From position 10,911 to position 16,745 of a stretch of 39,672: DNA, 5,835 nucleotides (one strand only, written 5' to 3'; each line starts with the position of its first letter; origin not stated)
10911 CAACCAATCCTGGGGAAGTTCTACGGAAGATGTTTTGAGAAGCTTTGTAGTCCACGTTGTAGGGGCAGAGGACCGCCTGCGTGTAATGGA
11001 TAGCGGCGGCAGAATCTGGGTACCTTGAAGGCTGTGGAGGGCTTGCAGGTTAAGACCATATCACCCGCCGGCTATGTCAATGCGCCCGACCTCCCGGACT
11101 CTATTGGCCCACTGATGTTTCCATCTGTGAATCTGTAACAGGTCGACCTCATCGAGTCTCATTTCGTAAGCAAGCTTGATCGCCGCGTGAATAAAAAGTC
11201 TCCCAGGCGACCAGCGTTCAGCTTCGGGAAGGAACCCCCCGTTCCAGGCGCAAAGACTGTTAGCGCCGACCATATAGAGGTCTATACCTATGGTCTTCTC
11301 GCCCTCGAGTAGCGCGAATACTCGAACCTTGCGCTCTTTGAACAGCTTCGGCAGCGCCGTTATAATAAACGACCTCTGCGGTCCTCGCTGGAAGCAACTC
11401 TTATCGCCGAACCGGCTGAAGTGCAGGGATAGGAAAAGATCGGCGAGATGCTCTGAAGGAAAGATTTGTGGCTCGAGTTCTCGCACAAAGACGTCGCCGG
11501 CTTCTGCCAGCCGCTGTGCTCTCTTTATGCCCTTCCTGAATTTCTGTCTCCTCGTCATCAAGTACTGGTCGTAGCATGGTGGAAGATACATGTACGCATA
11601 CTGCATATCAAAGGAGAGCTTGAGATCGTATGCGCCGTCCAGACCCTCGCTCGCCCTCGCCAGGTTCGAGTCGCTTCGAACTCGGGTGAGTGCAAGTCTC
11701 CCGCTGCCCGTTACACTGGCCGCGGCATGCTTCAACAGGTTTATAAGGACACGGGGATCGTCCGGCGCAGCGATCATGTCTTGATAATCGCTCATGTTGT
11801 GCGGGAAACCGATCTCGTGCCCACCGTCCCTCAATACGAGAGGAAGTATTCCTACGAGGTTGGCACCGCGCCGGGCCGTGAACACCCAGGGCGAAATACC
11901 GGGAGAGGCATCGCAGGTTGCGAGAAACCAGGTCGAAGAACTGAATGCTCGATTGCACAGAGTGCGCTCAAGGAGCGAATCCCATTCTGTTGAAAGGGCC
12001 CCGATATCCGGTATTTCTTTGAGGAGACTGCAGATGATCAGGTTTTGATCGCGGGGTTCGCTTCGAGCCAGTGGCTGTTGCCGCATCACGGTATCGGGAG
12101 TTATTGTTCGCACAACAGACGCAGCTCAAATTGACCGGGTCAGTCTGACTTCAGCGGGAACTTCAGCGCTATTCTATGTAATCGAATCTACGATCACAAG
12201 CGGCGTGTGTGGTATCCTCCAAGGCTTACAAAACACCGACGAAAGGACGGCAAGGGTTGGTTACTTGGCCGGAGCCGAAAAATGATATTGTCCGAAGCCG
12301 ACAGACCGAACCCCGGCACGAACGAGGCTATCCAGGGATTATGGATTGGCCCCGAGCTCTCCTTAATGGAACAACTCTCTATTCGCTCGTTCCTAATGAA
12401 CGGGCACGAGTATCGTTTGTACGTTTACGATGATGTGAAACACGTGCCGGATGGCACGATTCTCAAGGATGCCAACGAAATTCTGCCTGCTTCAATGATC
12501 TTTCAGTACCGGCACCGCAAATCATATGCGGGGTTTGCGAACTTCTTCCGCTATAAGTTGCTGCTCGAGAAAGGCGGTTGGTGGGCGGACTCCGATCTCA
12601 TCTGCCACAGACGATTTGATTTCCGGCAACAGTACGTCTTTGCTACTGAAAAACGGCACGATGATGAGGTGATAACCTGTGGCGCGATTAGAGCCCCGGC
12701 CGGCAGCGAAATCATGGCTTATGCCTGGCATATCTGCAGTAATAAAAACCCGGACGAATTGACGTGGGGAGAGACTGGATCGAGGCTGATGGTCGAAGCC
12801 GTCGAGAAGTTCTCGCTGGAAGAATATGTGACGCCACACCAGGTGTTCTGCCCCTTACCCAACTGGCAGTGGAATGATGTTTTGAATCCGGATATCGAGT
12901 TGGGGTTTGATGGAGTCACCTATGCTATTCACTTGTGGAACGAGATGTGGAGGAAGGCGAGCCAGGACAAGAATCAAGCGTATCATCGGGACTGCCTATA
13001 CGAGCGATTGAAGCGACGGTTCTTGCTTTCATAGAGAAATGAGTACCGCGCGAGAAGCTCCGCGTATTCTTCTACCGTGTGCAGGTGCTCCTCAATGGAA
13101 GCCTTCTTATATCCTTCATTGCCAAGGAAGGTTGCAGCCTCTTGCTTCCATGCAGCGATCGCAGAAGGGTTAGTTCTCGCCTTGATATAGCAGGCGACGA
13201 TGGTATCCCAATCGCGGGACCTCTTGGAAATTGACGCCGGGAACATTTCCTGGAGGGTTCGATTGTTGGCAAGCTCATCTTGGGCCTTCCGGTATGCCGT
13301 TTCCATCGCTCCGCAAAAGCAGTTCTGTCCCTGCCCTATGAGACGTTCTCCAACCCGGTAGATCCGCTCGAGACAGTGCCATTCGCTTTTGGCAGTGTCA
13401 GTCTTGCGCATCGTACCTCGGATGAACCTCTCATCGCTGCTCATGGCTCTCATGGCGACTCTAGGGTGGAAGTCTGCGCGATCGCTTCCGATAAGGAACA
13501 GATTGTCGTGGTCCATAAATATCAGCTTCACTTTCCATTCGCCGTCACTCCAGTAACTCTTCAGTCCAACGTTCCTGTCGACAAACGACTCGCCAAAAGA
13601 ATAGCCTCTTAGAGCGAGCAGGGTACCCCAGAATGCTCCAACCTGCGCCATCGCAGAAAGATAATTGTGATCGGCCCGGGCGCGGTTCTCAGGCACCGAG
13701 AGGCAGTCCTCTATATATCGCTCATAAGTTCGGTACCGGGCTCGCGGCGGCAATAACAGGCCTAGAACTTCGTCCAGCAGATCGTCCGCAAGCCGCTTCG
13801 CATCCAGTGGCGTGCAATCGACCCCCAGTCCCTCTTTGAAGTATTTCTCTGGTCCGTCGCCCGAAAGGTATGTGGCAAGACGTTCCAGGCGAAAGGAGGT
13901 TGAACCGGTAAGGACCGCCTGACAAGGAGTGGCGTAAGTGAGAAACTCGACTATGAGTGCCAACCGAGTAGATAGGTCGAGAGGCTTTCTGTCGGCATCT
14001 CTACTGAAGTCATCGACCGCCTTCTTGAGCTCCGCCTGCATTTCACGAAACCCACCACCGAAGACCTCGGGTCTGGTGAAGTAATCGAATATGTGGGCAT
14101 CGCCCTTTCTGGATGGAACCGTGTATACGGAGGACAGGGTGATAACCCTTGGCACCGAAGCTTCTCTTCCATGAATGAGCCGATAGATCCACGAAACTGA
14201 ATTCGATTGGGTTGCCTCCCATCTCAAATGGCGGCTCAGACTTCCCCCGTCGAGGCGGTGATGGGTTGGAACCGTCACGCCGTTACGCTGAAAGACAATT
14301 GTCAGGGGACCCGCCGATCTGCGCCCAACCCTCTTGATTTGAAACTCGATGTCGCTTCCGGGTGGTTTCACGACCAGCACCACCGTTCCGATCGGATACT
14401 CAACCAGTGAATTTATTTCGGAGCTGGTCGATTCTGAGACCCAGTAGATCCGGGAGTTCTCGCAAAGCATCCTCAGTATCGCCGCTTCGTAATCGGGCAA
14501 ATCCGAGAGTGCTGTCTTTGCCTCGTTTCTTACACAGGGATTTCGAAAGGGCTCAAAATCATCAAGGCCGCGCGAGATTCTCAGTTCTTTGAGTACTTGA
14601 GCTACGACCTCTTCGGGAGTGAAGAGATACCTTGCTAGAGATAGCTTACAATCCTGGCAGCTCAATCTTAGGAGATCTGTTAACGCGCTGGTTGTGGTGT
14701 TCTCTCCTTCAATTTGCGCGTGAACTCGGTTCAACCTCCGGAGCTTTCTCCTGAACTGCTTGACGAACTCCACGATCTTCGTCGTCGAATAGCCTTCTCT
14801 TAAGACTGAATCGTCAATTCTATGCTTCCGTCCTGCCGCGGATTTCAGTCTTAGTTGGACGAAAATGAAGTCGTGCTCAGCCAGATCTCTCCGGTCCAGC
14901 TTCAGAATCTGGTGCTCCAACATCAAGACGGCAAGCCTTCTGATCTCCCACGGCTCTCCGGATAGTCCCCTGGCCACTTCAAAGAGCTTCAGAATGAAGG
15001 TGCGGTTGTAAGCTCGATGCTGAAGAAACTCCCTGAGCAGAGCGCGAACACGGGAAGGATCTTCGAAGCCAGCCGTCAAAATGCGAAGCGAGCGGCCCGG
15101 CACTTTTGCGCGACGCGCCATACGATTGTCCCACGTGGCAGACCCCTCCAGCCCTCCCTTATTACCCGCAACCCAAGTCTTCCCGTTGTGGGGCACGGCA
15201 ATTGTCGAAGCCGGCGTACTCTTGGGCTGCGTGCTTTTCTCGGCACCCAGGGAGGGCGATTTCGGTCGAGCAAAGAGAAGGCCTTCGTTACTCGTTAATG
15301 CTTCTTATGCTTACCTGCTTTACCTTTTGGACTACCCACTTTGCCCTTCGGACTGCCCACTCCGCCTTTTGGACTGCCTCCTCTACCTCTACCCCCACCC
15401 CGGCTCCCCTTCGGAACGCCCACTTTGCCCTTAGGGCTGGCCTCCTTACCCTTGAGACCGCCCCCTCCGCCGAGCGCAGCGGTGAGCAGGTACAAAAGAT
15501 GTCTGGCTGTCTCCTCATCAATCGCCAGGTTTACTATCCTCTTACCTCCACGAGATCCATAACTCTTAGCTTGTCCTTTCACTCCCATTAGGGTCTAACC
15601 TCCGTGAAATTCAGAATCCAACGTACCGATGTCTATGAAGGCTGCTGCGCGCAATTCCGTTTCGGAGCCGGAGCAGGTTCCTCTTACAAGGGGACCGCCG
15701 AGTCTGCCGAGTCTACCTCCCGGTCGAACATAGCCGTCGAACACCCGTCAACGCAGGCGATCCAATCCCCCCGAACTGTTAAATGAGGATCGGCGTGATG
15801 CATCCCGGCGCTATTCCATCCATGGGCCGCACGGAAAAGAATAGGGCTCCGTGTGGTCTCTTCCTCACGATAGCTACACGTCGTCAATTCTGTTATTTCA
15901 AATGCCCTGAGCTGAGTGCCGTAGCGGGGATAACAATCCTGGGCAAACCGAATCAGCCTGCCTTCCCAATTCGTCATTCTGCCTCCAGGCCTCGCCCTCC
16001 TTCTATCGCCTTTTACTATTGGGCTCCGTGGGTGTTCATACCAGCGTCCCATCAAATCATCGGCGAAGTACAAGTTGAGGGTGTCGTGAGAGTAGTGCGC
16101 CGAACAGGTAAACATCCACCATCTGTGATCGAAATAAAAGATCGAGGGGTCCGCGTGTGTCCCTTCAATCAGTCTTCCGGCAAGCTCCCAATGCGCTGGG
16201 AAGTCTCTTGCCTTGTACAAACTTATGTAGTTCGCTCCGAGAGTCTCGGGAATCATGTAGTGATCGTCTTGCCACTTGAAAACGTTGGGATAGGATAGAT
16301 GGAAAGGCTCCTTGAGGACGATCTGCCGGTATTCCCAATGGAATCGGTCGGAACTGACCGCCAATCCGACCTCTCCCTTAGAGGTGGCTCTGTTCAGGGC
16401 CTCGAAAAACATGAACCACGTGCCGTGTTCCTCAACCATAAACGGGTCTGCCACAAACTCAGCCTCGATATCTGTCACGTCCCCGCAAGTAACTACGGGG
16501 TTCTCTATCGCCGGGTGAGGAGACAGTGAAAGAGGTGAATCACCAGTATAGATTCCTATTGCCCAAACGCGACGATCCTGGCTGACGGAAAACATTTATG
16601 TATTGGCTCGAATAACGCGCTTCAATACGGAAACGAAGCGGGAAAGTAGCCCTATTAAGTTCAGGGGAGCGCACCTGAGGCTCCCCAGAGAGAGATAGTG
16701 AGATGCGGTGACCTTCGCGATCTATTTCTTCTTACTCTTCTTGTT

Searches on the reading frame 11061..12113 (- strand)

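Call 6: search_protein_families(library=pfam, proteins=[window:11061-12113:-], max_evalue=0.001)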
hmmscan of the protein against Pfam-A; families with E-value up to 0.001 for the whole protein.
window:11061-12113:- (350 aa): 1 family
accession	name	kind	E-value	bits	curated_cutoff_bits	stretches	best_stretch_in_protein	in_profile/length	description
PF13480.13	Acetyltransf_6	-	1.4e-16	61.4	22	1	190-327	1-136/143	Acetyltransferase (GNAT) domain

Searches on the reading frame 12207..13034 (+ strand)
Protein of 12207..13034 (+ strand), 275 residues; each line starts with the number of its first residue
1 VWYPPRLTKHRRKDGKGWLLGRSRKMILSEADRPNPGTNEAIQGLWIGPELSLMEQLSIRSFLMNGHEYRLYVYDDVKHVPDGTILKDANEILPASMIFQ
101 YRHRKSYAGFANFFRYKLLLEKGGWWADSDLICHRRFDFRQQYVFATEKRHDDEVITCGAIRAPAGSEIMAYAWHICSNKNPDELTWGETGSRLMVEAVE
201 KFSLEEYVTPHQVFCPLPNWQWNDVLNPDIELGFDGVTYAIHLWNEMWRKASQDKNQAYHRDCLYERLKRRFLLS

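Call 6: search_protein_families(library=pfam, proteins=[window:12207-13034:+], max_evalue=0.001)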
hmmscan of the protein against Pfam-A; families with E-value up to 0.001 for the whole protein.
window:12207-13034:+ (275 aa): 2 families
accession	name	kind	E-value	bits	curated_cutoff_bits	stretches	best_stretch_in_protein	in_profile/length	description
PF04488.21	Gly_transf_sug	-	6.8e-06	27.1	23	1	58-138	7-84/93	Glycosyltransferase sugar-binding region containing DXD motif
PF04572.17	Gb3_synth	-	0.00025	21.6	22.3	1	208-261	60-118/131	Alpha 1,4-glycosyltransferase conserved region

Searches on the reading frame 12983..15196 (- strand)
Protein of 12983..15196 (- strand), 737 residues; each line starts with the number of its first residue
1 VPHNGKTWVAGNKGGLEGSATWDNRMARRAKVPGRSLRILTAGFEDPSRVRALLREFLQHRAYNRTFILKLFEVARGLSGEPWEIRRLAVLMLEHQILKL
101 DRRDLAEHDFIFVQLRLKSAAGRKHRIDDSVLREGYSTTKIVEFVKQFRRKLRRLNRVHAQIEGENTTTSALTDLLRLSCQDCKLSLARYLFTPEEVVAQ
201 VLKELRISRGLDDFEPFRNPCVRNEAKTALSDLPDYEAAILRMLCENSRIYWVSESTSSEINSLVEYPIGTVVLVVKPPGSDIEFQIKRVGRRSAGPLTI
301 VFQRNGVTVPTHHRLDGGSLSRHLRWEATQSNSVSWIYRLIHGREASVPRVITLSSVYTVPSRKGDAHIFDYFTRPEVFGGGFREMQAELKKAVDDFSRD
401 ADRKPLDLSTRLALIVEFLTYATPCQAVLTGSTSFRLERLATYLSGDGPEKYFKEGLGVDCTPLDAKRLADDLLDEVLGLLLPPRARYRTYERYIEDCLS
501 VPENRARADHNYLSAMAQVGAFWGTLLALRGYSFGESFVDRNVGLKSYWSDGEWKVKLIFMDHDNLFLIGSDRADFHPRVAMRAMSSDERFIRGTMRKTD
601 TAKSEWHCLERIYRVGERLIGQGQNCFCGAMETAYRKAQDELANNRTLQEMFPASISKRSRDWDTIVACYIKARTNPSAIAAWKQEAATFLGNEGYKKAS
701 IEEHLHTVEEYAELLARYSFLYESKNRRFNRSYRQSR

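Call 6: search_protein_families(library=pfam, proteins=[window:12983-15196:-], max_evalue=0.001)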
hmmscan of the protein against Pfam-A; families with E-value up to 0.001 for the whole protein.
window:12983-15196:- (737 aa): 0 families

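Call 13: search_protein_families(library=ncbifam, proteins=[window:12983-15196:-], max_evalue=0.001)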
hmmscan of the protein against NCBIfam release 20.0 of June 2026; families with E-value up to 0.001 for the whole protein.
window:12983-15196:- (737 aa): 0 families

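Call 47: search_protein_families(library=pfam, proteins=[window:12983-15196:-], max_evalue=5)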
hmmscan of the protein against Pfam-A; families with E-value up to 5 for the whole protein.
window:12983-15196:- (737 aa): 0 families

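Call 62: search_solved_structures(query=window:12983-15196:-, max_evalue=1)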
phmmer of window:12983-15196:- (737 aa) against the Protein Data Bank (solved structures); distinct sequences matched with E-value up to 1: 0.

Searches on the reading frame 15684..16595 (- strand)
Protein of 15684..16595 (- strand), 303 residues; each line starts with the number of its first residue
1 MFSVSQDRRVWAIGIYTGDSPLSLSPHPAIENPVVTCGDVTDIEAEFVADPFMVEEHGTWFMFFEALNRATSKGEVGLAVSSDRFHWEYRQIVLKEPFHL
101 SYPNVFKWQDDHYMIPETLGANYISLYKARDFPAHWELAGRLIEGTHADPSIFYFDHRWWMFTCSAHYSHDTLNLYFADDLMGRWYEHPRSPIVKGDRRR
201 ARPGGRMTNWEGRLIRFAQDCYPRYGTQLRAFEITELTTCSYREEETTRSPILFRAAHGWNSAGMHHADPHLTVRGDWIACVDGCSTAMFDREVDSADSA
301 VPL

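Call 6: search_protein_families(library=pfam, proteins=[window:15684-16595:-], max_evalue=0.001)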
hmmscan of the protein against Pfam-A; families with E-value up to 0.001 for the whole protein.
window:15684-16595:- (303 aa): 3 families
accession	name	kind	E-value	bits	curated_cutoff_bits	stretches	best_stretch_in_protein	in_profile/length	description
PF24793.1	GINT1_N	-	2e-60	204.8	27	1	9-284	7-303/304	Glucosamine inositolphosphorylceramide transferase 1, N-terminal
PF00251.26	Glyco_hydro_32N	-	0.00019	21.5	22.1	0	31-97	116-179/307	Glycosyl hydrolases family 32 N-terminal domain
PF04616.20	Glyco_hydro_43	-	0.00051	19.9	32.2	0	103-189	13-111/288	Glycosyl hydrolases family 43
